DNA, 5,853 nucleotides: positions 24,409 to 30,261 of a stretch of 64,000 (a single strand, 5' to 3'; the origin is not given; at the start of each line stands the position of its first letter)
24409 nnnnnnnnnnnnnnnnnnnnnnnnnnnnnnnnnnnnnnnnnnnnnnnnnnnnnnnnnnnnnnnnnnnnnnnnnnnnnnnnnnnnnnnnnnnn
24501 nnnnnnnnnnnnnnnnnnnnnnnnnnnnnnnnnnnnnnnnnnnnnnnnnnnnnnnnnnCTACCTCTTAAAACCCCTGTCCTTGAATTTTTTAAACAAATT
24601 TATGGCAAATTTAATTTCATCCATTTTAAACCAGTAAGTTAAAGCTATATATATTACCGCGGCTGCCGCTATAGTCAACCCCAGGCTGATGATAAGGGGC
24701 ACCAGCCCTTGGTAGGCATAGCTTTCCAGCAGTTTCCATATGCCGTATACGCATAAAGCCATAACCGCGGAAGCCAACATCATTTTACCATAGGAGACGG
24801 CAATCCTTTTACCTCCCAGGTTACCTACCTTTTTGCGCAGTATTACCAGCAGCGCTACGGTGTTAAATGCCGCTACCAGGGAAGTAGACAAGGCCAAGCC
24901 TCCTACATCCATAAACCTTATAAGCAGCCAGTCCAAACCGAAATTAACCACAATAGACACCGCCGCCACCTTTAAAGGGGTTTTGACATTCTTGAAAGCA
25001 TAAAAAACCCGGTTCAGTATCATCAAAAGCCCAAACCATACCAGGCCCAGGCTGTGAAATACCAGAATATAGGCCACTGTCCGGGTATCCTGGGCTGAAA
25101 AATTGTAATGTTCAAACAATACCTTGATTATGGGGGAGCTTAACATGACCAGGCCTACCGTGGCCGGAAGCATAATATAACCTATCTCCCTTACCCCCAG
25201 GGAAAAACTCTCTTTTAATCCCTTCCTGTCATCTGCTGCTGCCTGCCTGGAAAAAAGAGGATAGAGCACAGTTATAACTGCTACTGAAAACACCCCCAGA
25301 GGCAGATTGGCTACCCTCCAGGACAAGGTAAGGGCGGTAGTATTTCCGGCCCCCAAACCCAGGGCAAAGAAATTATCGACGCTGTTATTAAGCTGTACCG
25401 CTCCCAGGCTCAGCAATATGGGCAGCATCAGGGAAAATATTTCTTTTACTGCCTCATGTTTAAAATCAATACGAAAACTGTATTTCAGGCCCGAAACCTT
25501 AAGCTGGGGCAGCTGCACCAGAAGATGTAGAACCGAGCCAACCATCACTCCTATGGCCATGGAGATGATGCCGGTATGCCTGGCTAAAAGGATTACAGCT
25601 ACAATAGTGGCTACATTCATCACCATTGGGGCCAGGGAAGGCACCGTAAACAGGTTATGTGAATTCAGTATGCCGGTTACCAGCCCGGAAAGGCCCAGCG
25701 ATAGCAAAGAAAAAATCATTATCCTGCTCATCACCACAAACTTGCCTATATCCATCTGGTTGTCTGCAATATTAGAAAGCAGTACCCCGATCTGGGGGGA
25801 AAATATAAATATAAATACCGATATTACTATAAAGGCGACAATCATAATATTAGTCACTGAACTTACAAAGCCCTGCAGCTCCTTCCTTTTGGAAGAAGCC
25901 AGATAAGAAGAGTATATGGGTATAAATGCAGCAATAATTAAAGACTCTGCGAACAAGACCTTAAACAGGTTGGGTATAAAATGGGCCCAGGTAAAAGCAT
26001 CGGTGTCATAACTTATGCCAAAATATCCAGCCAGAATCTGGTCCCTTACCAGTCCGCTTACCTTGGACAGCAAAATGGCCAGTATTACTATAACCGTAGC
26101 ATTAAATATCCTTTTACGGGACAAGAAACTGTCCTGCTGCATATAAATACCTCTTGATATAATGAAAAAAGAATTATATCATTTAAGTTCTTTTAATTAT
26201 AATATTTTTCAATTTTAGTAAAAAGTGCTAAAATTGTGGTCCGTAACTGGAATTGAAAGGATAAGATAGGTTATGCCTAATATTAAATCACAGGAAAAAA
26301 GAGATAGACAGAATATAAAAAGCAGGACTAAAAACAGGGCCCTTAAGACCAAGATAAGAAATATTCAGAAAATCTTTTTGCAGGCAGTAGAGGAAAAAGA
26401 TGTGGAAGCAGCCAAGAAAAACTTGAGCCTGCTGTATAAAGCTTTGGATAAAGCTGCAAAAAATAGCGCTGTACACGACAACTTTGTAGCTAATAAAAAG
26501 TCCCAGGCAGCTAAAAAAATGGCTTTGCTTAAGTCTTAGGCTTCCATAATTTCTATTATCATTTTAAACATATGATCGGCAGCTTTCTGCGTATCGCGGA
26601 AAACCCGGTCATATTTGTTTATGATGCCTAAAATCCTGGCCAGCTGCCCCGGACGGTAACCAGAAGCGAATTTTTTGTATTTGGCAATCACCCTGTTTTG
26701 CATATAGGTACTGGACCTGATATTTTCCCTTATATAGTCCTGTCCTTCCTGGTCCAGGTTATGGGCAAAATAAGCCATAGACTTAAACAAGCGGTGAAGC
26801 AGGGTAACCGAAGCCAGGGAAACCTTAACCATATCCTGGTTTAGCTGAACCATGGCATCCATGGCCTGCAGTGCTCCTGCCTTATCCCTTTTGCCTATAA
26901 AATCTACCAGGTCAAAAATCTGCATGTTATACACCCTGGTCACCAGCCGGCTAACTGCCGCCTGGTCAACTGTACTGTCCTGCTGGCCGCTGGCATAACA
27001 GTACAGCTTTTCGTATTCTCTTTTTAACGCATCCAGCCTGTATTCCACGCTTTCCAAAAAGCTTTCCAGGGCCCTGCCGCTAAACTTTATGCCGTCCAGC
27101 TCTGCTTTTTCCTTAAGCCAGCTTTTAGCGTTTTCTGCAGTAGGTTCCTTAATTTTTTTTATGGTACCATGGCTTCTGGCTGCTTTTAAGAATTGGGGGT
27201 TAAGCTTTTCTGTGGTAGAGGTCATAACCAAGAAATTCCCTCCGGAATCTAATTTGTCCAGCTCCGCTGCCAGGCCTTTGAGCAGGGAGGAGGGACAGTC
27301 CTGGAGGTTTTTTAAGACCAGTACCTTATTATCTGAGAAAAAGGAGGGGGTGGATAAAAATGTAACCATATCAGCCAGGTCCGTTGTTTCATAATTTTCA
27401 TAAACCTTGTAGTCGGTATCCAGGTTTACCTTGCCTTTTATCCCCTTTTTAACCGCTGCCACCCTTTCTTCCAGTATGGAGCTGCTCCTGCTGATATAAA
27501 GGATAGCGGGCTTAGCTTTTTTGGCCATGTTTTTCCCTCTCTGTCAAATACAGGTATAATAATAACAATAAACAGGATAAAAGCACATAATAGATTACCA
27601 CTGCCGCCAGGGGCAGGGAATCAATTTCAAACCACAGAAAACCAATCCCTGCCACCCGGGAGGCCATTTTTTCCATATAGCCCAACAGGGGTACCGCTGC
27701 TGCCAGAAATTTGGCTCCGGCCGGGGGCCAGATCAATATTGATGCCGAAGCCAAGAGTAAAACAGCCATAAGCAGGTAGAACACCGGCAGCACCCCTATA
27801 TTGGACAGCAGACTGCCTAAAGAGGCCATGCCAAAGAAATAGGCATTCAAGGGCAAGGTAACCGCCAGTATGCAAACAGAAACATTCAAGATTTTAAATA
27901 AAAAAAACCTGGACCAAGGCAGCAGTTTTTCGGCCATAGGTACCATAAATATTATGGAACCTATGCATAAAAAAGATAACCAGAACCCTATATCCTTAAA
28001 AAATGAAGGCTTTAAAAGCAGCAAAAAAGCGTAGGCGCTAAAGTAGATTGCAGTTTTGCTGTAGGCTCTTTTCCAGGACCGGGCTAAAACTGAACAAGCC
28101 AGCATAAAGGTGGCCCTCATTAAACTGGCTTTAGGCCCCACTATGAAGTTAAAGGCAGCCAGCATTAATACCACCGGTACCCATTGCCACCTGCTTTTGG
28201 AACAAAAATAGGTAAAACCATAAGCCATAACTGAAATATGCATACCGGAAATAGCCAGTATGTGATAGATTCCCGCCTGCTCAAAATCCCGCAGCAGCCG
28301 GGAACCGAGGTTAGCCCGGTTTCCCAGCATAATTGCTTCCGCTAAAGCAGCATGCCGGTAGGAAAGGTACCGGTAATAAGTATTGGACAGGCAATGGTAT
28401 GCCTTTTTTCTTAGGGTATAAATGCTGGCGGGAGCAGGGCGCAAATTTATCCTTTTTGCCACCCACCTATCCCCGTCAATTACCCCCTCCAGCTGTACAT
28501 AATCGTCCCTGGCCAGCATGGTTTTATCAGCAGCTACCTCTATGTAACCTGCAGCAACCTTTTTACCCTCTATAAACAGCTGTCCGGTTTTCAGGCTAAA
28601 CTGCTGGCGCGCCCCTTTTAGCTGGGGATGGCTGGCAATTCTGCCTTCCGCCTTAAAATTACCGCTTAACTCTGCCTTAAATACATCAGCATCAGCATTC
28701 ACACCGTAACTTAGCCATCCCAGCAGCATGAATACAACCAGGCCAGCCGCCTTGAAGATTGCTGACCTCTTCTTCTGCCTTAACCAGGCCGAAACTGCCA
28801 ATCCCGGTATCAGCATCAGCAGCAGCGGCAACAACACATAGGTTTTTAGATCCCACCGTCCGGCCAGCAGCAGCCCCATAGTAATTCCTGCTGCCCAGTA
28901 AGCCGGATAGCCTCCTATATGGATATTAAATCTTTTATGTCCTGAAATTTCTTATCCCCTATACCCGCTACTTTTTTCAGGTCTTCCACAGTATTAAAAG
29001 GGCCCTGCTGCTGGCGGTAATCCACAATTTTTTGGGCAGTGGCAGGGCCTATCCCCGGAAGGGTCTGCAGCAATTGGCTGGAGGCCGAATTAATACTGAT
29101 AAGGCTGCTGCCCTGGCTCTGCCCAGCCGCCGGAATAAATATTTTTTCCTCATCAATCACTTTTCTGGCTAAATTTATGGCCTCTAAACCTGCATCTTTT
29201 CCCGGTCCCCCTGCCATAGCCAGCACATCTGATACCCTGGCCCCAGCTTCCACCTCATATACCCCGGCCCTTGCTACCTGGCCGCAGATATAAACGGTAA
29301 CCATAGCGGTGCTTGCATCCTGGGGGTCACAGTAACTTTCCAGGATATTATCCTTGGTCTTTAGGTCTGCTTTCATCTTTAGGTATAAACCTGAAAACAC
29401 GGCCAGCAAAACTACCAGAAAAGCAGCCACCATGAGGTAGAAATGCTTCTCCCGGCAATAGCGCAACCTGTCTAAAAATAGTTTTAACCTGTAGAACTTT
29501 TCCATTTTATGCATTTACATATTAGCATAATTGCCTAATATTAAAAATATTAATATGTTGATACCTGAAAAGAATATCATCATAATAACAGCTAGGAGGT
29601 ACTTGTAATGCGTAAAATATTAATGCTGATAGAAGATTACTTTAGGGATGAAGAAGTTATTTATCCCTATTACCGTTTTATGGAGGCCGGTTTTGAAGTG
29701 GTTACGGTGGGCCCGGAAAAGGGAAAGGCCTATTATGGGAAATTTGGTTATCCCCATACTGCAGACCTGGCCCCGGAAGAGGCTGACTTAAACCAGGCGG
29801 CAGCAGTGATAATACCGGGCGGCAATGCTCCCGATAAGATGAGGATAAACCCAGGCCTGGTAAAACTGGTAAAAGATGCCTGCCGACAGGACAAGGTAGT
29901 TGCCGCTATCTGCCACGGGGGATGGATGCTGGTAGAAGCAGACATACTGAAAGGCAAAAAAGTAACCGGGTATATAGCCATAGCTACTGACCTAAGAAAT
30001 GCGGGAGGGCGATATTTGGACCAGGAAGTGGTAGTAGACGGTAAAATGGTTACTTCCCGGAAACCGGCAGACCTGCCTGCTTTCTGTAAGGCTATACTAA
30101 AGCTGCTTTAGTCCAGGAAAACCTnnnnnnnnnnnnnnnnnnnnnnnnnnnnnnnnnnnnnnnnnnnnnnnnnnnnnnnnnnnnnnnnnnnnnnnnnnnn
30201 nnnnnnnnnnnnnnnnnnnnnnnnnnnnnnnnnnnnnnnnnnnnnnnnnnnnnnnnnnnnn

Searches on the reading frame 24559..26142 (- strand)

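Call 8: search_protein_families(library=pfam, proteins=[window:24559-26142:-], max_evalue=0.001)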
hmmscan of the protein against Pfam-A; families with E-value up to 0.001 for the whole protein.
window:24559-26142:- (527 aa): 4 families
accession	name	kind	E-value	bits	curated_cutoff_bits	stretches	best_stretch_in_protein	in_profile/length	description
PF03023.19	MurJ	-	2.5e-93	313.6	27.4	1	38-482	2-447/451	Lipid II flippase MurJ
PF13440.11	Polysacc_synt_3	-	1.5e-11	44.5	23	1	92-343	46-284/293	Polysaccharide biosynthesis protein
PF01554.23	MatE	-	8e-09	35.8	24.9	1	241-406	1-161/161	MatE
PF01943.22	Polysacc_synt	-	2.1e-06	27.8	28.2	1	92-299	72-272/274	Polysaccharide biosynthesis protein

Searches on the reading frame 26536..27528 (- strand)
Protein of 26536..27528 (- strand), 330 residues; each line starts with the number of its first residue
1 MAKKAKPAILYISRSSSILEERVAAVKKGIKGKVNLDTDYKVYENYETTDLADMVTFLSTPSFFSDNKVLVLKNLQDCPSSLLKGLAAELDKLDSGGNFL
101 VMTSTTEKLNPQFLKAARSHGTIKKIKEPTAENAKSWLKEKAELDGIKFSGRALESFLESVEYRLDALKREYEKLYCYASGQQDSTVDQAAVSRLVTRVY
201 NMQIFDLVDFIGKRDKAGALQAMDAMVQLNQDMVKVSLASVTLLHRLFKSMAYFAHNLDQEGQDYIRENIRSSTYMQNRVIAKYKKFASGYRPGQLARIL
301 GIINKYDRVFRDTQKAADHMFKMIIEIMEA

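Call 8: search_protein_families(library=pfam, proteins=[window:26536-27528:-], max_evalue=0.001)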
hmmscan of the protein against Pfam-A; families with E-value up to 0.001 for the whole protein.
window:26536-27528:- (330 aa): 2 families
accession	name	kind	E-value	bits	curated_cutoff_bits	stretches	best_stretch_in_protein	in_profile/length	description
PF06144.19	DNA_pol3_delta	-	1.8e-06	28.4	21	1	36-125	25-122/124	DNA polymerase III, delta subunit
PF21694.2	DNA_pol3_delta_C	-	7.2e-06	26.4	27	1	203-325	3-118/121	DNA polymerase III delta subunit, C-terminal domain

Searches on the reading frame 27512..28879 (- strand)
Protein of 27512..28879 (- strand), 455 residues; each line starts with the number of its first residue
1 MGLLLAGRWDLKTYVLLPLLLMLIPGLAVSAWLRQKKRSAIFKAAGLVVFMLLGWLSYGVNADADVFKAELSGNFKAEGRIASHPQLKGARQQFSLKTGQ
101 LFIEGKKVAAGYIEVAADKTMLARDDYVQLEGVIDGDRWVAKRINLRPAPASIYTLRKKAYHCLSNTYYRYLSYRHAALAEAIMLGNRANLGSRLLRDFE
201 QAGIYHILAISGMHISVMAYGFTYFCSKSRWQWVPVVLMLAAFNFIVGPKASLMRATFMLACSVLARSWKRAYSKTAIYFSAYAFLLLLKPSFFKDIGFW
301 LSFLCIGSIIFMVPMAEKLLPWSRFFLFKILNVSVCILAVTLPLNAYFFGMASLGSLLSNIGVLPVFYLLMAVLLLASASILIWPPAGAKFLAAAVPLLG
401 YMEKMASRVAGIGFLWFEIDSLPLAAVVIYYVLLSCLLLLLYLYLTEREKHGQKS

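Call 8: search_protein_families(library=pfam, proteins=[window:27512-28879:-], max_evalue=0.001)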
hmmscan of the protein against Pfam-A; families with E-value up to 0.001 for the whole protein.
window:27512-28879:- (455 aa): 2 families
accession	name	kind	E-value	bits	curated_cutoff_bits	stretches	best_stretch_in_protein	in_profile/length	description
PF03772.21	Competence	-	3.2e-39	135.4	23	1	184-441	2-267/270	Competence protein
PF13567.11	DUF4131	-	2.9e-06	27.5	31.6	1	19-133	7-129/165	Domain of unknown function (DUF4131)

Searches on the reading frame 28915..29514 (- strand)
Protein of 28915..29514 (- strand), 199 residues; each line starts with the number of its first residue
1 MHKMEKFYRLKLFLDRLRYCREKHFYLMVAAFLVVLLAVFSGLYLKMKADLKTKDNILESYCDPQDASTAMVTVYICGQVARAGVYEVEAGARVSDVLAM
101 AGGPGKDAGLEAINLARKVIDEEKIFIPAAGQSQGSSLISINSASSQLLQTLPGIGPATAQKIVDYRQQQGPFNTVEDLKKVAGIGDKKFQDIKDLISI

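Call 8: search_protein_families(library=pfam, proteins=[window:28915-29514:-], max_evalue=0.001)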
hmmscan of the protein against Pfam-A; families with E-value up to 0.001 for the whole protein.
window:28915-29514:- (199 aa): 10 families
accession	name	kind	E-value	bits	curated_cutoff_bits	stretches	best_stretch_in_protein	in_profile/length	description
PF12836.13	HHH_3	-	1.4e-23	83.2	27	1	138-197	5-64/65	Helix-hairpin-helix motif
PF10531.15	SLBB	-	7e-14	51.8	27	1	74-123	2-50/55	SLBB domain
PF00633.29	HHH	-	2.2e-11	43.4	24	1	139-166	3-30/30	Helix-hairpin-helix motif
PF14520.12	HHH_5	-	1e-09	39.1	27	1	147-194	2-52/57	Helix-hairpin-helix domain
PF03934.19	T2SSK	-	7.9e-07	29.8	24.2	1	141-198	3-61/63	Type II secretion system (T2SS), protein K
PF22461.2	SLBB_2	-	1.9e-05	25.1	27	1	74-124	3-54/79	SLBB domain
PF06514.17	PsbU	-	0.0001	22.7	24.5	1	137-191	13-63/93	Photosystem II 12 kDa extrinsic protein (PsbU)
PF12826.13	HHH_2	-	0.00032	21.3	27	0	138-169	26-57/64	Helix-hairpin-helix motif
PF14716.13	HHH_8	-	0.00041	21.1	30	0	146-167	47-68/73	Helix-hairpin-helix domain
PF14579.12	HHH_6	-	0.00084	19.9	25.6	0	149-191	27-69/90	Helix-hairpin-helix motif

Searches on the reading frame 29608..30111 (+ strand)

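Call 8: search_protein_families(library=pfam, proteins=[window:29608-30111:+], max_evalue=0.001)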
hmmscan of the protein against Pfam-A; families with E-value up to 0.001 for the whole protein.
window:29608-30111:+ (167 aa): 2 families
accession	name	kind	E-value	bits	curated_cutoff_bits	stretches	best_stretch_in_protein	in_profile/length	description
PF01965.30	DJ-1_PfpI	-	7.4e-51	172.7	26.6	1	2-165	1-164/165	DJ-1/PfpI family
PF17124.11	ThiJ_like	-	5.4e-05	23.5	30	0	57-113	78-143/186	ThiJ/PfpI family-like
